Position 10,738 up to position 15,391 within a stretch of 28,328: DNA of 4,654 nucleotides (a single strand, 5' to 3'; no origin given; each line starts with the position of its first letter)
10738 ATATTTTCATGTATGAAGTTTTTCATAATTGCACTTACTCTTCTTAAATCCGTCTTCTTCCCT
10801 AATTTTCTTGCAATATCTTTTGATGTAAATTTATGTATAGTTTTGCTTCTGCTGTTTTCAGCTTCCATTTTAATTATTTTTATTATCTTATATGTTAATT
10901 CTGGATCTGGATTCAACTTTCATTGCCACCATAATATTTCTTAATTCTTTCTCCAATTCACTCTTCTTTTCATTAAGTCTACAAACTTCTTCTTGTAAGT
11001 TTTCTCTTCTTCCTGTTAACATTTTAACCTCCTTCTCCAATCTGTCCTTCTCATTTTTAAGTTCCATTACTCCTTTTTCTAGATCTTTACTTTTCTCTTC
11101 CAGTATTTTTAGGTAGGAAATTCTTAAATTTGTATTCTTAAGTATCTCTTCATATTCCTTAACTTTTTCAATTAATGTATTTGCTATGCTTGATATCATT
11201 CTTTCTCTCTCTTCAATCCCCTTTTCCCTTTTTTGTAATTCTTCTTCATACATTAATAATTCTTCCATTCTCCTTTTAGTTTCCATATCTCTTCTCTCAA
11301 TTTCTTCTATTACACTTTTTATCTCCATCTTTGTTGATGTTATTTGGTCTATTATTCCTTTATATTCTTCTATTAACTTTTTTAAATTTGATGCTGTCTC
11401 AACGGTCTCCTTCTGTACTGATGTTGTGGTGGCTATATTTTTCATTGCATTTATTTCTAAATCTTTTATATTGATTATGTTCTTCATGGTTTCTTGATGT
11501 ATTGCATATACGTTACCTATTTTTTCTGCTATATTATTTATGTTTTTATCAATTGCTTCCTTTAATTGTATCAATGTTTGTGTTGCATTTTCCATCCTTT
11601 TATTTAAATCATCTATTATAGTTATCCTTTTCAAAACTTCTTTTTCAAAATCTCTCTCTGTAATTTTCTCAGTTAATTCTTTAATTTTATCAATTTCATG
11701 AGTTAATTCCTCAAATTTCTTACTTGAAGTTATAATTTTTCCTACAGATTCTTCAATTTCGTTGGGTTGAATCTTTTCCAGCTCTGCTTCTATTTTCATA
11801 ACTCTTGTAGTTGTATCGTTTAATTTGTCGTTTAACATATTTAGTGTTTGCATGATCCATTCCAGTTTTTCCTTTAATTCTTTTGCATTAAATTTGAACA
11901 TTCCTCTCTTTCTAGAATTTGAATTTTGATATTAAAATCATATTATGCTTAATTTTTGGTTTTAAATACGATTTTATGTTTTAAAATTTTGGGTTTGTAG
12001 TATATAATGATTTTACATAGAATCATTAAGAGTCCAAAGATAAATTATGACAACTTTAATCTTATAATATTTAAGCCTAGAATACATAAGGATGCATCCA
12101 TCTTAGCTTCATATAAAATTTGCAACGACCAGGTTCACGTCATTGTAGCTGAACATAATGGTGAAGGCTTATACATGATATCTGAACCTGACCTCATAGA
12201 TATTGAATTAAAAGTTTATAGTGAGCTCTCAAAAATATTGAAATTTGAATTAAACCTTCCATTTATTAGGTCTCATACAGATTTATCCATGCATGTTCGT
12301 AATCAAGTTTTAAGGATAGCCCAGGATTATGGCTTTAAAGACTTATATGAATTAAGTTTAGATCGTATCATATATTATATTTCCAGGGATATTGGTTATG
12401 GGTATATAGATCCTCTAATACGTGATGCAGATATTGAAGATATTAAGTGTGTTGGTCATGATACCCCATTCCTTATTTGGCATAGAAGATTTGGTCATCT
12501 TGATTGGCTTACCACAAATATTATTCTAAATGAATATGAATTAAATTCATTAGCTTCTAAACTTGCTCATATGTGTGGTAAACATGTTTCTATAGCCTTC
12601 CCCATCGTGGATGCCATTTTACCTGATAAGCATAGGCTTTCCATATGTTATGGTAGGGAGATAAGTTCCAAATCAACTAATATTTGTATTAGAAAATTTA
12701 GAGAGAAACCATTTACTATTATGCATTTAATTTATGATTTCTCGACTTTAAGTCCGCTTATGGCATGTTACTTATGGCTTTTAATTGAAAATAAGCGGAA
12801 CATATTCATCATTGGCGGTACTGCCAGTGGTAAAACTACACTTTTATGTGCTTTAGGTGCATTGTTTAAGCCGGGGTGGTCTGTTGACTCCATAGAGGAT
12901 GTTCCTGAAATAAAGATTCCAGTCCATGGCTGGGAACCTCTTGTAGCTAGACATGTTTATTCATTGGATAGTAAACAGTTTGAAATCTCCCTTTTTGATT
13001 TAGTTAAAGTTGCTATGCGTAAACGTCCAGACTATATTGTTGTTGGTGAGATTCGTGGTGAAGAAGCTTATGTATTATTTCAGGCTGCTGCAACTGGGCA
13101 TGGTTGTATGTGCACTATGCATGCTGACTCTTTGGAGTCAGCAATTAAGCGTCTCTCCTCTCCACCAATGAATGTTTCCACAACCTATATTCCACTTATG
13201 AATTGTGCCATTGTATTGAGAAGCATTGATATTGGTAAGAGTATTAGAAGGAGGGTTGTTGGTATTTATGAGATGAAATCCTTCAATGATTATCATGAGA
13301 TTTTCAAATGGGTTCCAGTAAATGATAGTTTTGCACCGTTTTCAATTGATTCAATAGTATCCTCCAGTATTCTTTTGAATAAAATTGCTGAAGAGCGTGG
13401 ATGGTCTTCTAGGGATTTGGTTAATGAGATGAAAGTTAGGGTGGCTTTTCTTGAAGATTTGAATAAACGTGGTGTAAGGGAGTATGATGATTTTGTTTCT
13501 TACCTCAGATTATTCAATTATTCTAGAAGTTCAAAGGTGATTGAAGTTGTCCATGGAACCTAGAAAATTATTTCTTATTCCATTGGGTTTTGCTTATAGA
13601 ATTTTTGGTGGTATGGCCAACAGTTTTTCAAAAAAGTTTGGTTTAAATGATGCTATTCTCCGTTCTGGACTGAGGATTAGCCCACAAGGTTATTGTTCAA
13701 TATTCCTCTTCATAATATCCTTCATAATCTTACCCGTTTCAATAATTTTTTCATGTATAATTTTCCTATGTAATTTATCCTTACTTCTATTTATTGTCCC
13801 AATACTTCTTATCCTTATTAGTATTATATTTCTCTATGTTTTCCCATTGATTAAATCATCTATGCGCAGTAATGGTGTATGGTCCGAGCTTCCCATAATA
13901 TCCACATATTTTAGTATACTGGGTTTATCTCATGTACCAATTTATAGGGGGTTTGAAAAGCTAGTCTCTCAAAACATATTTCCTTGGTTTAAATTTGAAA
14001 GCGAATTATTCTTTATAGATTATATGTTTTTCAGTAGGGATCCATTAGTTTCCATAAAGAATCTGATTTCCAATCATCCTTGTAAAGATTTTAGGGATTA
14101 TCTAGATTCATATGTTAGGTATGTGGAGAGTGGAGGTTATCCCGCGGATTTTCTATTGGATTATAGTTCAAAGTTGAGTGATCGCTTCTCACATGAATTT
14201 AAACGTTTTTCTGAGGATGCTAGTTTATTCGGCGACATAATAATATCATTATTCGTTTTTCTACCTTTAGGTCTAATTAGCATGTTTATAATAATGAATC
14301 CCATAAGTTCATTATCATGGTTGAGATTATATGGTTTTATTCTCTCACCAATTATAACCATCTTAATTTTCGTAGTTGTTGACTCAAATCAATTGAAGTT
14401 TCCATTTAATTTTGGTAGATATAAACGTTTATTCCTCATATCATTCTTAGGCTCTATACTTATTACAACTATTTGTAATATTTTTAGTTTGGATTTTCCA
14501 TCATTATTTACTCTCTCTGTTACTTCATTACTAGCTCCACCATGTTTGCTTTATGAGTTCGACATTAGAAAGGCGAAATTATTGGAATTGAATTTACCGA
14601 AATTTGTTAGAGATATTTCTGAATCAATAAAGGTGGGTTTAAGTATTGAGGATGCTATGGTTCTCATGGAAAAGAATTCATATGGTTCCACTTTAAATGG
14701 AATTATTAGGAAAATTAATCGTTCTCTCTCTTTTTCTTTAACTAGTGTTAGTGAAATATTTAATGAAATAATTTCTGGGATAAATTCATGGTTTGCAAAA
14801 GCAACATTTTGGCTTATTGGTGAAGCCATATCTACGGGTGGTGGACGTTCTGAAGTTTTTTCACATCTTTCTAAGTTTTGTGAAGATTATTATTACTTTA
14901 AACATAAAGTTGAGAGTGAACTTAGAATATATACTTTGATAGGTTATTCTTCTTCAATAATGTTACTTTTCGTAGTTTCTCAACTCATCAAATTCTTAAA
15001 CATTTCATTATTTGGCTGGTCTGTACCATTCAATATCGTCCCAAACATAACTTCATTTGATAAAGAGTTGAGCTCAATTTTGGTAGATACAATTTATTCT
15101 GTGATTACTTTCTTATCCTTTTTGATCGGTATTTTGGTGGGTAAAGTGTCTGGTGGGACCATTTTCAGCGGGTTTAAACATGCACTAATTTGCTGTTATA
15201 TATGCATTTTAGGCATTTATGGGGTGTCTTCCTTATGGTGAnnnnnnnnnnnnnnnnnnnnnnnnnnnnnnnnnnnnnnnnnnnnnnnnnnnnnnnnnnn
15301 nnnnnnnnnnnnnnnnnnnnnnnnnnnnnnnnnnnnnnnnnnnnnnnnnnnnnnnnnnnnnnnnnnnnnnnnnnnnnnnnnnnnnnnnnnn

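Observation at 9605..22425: Uncharacterised archaeal type IV pilus system with a large adhesin-like subunit, six minor pilins and a divergent accessory arm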

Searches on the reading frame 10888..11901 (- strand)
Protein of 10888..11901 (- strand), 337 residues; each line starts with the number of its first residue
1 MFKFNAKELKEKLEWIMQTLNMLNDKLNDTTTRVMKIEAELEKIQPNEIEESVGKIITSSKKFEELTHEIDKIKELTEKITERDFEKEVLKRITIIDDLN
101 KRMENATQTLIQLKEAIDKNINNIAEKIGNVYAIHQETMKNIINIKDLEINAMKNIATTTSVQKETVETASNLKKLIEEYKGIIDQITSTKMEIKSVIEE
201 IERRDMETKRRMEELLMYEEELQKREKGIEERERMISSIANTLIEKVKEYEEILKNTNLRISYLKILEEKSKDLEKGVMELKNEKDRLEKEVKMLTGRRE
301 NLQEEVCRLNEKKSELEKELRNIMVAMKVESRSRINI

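Call 5: search_protein_families(library=pfam, proteins=[window:10888-11901:-], max_evalue=0.1)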
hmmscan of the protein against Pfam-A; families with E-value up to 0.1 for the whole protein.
window:10888-11901:- (337 aa): 6 families
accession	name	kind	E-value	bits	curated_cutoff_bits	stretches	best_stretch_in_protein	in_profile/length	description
PF20667.3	Sec10_N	-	0.0069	16.9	27.4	1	5-45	43-83/118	Exocyst complex component Sec10, N-terminal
PF16331.10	TolA_bind_tri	-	0.0073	16.8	30.1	1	265-326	7-68/76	TolA binding protein trimerisation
PF06729.17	CENP-R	-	0.0078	16.6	27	1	20-87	61-128/138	Kinetochore component, CENP-R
PF07716.20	bZIP_2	-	0.031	14.8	22.3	1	270-296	26-52/54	Basic region leucine zipper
PF01548.23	DEDD_Tnp_IS110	-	0.051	13.8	29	0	162-201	114-153/155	Transposase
PF04108.17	ATG17_like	-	0.072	13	43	1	170-328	118-271/355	Autophagy protein ATG17-like domain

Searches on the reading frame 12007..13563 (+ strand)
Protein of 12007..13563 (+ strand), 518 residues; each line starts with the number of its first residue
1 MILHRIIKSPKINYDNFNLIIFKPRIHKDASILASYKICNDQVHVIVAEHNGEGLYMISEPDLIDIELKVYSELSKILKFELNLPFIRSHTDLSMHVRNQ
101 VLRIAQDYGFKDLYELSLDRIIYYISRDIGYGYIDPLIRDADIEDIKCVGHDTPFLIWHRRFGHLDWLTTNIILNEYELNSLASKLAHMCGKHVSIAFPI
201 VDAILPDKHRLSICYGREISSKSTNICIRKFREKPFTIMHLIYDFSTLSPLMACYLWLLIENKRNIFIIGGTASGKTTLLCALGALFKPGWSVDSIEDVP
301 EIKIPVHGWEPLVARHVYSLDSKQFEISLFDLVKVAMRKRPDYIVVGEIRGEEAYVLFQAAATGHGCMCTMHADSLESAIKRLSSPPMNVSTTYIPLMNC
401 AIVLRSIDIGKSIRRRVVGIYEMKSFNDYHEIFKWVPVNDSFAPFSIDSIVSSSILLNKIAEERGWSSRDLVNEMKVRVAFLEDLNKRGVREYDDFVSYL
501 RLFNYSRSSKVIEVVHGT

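Call 4: search_protein_families(library=pfam, proteins=[window:12007-13563:+], max_evalue=0.1)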
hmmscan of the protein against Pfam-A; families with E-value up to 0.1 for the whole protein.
window:12007-13563:+ (518 aa): 6 families
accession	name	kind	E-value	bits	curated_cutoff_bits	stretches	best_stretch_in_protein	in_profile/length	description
PF00437.27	T2SSE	-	1.5e-26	93.4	24.9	1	198-385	70-257/370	Type II/IV secretion system protein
PF23989.1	PilB3_C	-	3.7e-05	24.2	27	1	453-512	9-67/83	PilB3-like, C-terminal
PF13555.12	AAA_29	-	0.0025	17.9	27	1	261-290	20-49/61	P-loop containing region of AAA domain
PF01695.23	IstB_IS21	-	0.027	14.4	24.1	1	259-285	88-114/238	IstB-like ATP binding protein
PF13476.12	AAA_23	-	0.051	14.6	27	1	266-284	22-40/201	AAA domain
PF13976.11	gag_pre-integrs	-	0.096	12.9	28.4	0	150-166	19-35/67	GAG-pre-integrase domain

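Call 6: search_protein_families(library=ncbifam, proteins=[window:12007-13563:+], max_evalue=0.1)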
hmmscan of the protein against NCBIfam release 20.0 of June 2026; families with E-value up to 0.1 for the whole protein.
window:12007-13563:+ (518 aa): 26 families (the best 25 are shown)
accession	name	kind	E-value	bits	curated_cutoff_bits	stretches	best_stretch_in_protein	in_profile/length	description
NF058587.1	archaellum_moto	equivalog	1.6e-97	327.4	550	1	115-503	130-517/527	archaellum flagellar ATPase motor FlaI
NF053672.1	bindosome_BasE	exception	3.4e-89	299.9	1000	1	15-499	24-503/512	bindosome assembly system ATPase subunit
TIGR03819.1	heli_sec_ATPase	hypoth_equivalog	1.4e-39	136.2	373.15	1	129-383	50-297/340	TadA family conjugal transfer-associated ATPase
TIGR02788.1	VirB11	equivalog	5.1e-29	101.3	249.95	2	255-385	136-264/308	P-type DNA transfer ATPase VirB11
TIGR02782.1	TrbB_P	equivalog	1e-27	97.2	304.55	1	157-427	34-297/303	P-type conjugative transfer ATPase TrbB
NF010475.0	PRK13900.1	equivalog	4.8e-23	81.7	389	1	256-392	153-288/333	type IV secretion system ATPase VirB11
NF010469.0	PRK13894.1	subfamily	7.9e-23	81.3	508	1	139-428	32-312/320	conjugal transfer ATPase TrbB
NF010407.0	PRK13833.1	subfamily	1.2e-16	61.1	499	1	251-427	132-304/323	conjugal transfer protein TrbB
NF041000.1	ATPase_ComGA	equivalog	9.8e-16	57.5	300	1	263-385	127-244/267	competence type IV pilus ATPase ComGA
NF007755.0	PRK10436.1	equivalog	3.1e-13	49.2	617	1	265-385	221-334/465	type II secretion system protein GspE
TIGR01420.1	pilT_fam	subfamily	9e-13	48.1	319.1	1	263-383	122-239/343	PilT/PilU family type 4a pilus ATPase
NF053534.1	T4PilAsmATPsTfpB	equivalog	3.7e-12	45.5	850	1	264-385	337-451/584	type IV pilus assembly ATPase TfpB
NF010425.0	PRK13851.1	equivalog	1.1e-11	44.2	461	1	255-385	154-282/344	type IV secretion system protein VirB11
TIGR02533.1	type_II_gspE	equivalog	6.5e-11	41.6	630.25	1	260-384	239-357/486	type II secretion system ATPase GspE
TIGR02538.1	type_IV_pilB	equivalog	2.7e-10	39.5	675.65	1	266-385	319-431/564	type IV-A pilus assembly ATPase PilB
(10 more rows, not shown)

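Call 10: find_related_loci(query=window:12007-13563:+, collection=genome_contigs, flank=10000)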
Query window:12007-13563:+ (518 aa) in genome_contigs; peptide patterns used: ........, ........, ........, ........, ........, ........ (x = any residue, [..] = any of these).
38 stretches matched a pattern; 6 encode a relative of the query (tblastn E <= 1e-3); 6 distinct loci.
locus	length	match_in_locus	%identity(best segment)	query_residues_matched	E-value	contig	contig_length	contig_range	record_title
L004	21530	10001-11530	75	1-509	0e+0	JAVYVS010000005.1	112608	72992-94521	MAG: Candidatus Methanomethylicia archaeon isolate DRTY-2_202007_bins_12 DRTY-2_202007_bins_12_scaffold_5, whole genome 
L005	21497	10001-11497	73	17-515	0e+0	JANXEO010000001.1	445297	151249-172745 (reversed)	MAG: Candidatus Methanomethylicia archaeon isolate SKYB69 NODE_1_length_445297_cov_15.629898, whole genome shotgun seque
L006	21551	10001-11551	71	1-515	0e+0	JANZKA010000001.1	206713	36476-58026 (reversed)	MAG: Candidatus Culexarchaeum nevadense isolate GBS-70-058 Ga0197143_1000009, whole genome shotgun sequence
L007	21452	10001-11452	66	21-507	0e+0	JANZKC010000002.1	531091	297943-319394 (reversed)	MAG: Candidatus Culexmicrobium cathedralense isolate GB-1867-005 Ga0190363_1000002, whole genome shotgun sequence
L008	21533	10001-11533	62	1-510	0e+0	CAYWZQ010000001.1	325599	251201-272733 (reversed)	MAG TPA_asm: uncultured Nitrososphaerota archaeon isolate SRP141552_co1_135 genome assembly, contig: NODE_2_length_32559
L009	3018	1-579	61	311-503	4e-79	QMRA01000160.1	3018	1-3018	MAG: Candidatus Methanomethylicota archaeon isolate B20_G2 B20_Guay2_scaffold_33997, whole genome shotgun sequence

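Call 11: find_homologous_proteins(query=window:12007-13563:+)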
Query window:12007-13563:+ (518 aa): 5484 proteins with E <= 0.001 among 8000 candidates; the best 120 are listed.
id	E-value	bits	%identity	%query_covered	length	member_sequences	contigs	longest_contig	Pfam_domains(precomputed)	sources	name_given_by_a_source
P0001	0.0e+0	1147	97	100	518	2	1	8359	PF00437.27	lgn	-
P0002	9.5e-278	940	77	100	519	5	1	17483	PF23989.1,PF00437.27,PF27713.1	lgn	-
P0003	4.3e-270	915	74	100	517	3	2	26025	PF00437.27,PF27713.1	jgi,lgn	-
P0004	3.4e-260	882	73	99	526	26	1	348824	PF00437.27,PF27713.1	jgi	jgi:flagellar protein FlaI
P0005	3.7e-257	872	73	96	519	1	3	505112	PF00437.27,PF27713.1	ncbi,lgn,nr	ncbi:MAG: type II/IV secretion system ATPase subunit [Candidatus Methanomethylicia archaeon]|nr:type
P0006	1.3e-256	870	73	95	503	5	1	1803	PF00437.27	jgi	-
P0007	1.8e-233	794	66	98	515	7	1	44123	PF00437.27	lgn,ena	-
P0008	1.8e-227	774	65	99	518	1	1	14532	PF00437.27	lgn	-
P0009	1.8e-227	774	66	94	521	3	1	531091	PF00437.27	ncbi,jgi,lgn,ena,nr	ncbi:MAG: type II/IV secretion system ATPase subunit [archaeon GB-1867-005]|nr:type II/IV secretion 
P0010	1.1e-226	772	66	96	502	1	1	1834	PF00437.27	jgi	-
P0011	1.3e-223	761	62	98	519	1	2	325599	PF00437.27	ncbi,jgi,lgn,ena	-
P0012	1.8e-156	540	71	63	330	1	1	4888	PF00437.27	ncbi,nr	ncbi:MAG: type II/IV secretion system ATPase subunit, partial [archaeon GB-1867-035]|nr:type II/IV s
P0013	4.8e-137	476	45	94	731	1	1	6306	PF00437.27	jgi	jgi:flagellar protein FlaI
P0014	2.8e-132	460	46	93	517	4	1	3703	PF23989.1,PF00437.27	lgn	-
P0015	2.3e-131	457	47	91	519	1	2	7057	PF00437.27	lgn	-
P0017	2.0e-130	454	47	92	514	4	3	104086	PF00437.27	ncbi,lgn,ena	-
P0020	1.1e-128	448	47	90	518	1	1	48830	PF00437.27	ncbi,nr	ncbi:MAG: type II/IV secretion system ATPase subunit [Candidatus Nezhaarchaeota archaeon]|nr:type II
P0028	8.7e-123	429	43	94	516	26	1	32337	PF00437.27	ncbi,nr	ncbi:MAG: type II/IV secretion system ATPase subunit [Candidatus Verstraetearchaeota archaeon]|nr:ty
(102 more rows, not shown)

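Call 30: find_encoding_contigs(protein=P0017, flank=10000, max_places=1)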
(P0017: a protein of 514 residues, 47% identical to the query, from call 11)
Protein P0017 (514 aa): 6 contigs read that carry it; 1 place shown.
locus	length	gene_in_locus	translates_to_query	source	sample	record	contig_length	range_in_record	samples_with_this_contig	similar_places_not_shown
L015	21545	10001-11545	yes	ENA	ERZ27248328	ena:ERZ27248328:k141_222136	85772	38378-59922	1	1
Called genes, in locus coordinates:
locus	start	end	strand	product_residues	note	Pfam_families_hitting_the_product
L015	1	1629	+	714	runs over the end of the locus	PF02359:CDC48_N, PF02933:CDC48_2, PF00004:AAA, PF05496:RuvB_N, PF07724:AAA_2 (weak), PF17862:AAA_lid_3, PF00004:AAA, PF17862:AAA_lid_3, +29 more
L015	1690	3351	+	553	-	PF00118:Cpn60_TCP1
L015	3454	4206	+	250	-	-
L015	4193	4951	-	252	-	PF01904:DUF72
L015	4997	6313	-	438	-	PF01566:Nramp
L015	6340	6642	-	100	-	-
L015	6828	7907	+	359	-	PF01841:Transglut_core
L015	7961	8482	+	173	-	PF14512:TM1586_NiRdase (faint), PF00881:Nitroreductase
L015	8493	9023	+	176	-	-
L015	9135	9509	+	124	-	-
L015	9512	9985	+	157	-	-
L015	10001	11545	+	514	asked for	PF00437:T2SSE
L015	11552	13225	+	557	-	PF00482:T2SSF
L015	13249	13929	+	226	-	-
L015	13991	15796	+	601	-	PF04675:DNA_ligase_A_N, PF01068:DNA_ligase_A_M, PF09414:RNA_ligase (faint), PF04679:DNA_ligase_A_C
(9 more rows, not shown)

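Call 31: find_encoding_contigs(protein=P0020, flank=10000, max_places=1)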
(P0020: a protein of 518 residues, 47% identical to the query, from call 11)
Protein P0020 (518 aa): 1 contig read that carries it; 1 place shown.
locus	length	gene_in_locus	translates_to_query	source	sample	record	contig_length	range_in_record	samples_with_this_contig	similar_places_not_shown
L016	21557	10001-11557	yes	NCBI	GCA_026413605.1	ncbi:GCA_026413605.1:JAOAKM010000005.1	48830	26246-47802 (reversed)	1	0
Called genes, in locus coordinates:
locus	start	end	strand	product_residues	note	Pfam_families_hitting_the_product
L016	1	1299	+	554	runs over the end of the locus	PF00118:Cpn60_TCP1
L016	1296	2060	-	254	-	PF01904:DUF72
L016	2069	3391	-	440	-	PF01566:Nramp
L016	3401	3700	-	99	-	-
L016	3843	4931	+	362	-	PF01841:Transglut_core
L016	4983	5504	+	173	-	PF14512:TM1586_NiRdase (faint), PF00881:Nitroreductase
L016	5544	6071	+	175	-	-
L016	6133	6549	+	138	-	-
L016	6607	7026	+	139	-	-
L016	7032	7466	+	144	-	-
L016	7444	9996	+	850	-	-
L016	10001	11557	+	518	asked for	PF00437:T2SSE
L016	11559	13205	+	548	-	PF00482:T2SSF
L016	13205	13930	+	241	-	-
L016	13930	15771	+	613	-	PF04675:DNA_ligase_A_N, PF01068:DNA_ligase_A_M, PF04679:DNA_ligase_A_C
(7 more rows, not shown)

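Call 32: find_encoding_contigs(protein=P0028, flank=10000, max_places=1)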
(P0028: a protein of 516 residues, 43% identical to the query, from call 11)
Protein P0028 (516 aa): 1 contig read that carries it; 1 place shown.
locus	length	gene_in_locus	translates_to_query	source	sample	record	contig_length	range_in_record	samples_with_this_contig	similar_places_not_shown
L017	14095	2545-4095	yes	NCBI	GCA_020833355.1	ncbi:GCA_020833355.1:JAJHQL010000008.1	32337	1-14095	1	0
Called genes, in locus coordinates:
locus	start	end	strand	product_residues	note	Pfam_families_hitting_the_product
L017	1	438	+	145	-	?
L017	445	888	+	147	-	-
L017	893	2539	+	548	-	-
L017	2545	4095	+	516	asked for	PF00437:T2SSE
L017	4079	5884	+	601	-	PF00482:T2SSF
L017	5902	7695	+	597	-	PF04675:DNA_ligase_A_N, PF01068:DNA_ligase_A_M, PF04679:DNA_ligase_A_C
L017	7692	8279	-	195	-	-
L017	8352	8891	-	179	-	PF00881:Nitroreductase, PF14512:TM1586_NiRdase (weak), PF00881:Nitroreductase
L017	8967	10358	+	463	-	PF01935:DUF87, PF13401:AAA_22 (faint)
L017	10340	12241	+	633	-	PF06733:DEAD_2, PF13307:Helicase_C_2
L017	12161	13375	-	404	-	PF01841:Transglut_core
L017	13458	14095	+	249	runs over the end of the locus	PF01904:DUF72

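Call 45: search_solved_structures(query=window:12007-13563:+, max_evalue=1e-10)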
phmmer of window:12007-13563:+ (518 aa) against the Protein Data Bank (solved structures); distinct sequences matched with E-value up to 1e-10: 10.
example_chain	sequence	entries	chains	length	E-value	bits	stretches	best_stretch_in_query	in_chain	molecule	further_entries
2oap_1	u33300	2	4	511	1e-77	265.1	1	24-503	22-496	Type II secretion system protein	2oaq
4ii7_A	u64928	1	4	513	5.7e-64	219.8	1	23-500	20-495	FlaI ATPase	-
4ihq_A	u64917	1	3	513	3.8e-63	217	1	23-500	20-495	FlaI ATPase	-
8rkd_E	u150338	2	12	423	1.4e-32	116.2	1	122-386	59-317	Pilus assembly ATPase CpaF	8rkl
8rjf_A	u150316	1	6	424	1.4e-32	116.2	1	122-386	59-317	Pilus assembly ATPase CpaF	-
9e24_A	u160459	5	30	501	2.3e-32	115.5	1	122-385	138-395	CpaF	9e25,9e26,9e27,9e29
2gza_A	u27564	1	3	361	3.4e-14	55.5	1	256-384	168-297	Type IV secretion system protein VirB11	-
6bge_A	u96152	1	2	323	9e-12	47.6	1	264-386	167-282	VirB11-like protein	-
1g6o_A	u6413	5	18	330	9.4e-12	47.5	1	264-386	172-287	CAG-ALPHA | virB11 homolog | Cag-alfa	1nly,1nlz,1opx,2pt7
10my_A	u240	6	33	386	4.5e-11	45.3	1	259-384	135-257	PilT/PilU family type 4a pilus ATPase | Twitching motility protein PilT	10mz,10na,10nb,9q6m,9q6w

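Call 62: find_encoding_contigs(protein=P0013, flank=10000, max_places=2)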
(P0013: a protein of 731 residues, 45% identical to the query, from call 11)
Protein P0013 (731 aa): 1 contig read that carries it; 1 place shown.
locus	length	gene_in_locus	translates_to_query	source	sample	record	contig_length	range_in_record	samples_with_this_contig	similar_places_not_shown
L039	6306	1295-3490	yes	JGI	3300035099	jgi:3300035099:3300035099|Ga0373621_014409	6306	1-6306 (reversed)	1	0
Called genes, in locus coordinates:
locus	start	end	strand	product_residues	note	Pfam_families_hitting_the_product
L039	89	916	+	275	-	PF01478:Peptidase_A24, PF06847:Arc_PepC_II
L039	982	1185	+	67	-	-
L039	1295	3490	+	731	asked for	PF00437:T2SSE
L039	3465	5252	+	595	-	PF00482:T2SSF (weak)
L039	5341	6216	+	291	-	-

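Call 111: find_encoding_contigs(protein=P0001, flank=10000, max_places=1)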
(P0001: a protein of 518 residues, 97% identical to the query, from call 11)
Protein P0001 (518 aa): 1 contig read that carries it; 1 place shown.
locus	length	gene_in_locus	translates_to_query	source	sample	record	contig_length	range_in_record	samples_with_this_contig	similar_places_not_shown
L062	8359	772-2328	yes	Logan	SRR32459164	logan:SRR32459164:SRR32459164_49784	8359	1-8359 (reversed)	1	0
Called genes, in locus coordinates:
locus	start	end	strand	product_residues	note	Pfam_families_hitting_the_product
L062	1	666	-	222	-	?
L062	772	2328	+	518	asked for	PF00437:T2SSE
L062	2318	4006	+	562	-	PF00482:T2SSF (faint)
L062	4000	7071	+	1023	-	-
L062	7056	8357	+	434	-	?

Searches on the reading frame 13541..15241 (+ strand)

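Call 4: search_protein_families(library=pfam, proteins=[window:13541-15241:+], max_evalue=0.1)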
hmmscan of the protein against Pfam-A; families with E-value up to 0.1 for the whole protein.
window:13541-15241:+ (566 aa): 1 family
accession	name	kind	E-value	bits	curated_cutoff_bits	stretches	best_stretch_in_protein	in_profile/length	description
PF00482.28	T2SSF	-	1.8e-07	31.6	25.2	2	355-481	1-122/125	Type II secretion system (T2SS), protein F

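Call 6: search_protein_families(library=ncbifam, proteins=[window:13541-15241:+], max_evalue=0.1)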
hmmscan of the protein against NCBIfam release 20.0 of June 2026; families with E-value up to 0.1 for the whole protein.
window:13541-15241:+ (566 aa): 4 families
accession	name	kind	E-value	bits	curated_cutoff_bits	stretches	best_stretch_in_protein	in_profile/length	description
NF046075.1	UpsF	equivalog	1.7e-40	139.2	400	1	66-543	47-471/484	membrane pilin protein UpsF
NF053673.1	bindosome_BasF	exception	1.2e-30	106.6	1300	1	51-559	145-640/656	bindosome assembly system membrane anchoring protein BasF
NF004704.2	PRK06041.1-2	equivalog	3.7e-08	32.5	550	1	46-560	8-544/555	archaellar assembly protein ArlJ/FlaJ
NF052607.1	T4PiliAsmPilCThrm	equivalog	0.013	14.7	700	1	346-474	64-183/406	type IV pilus assembly protein PilC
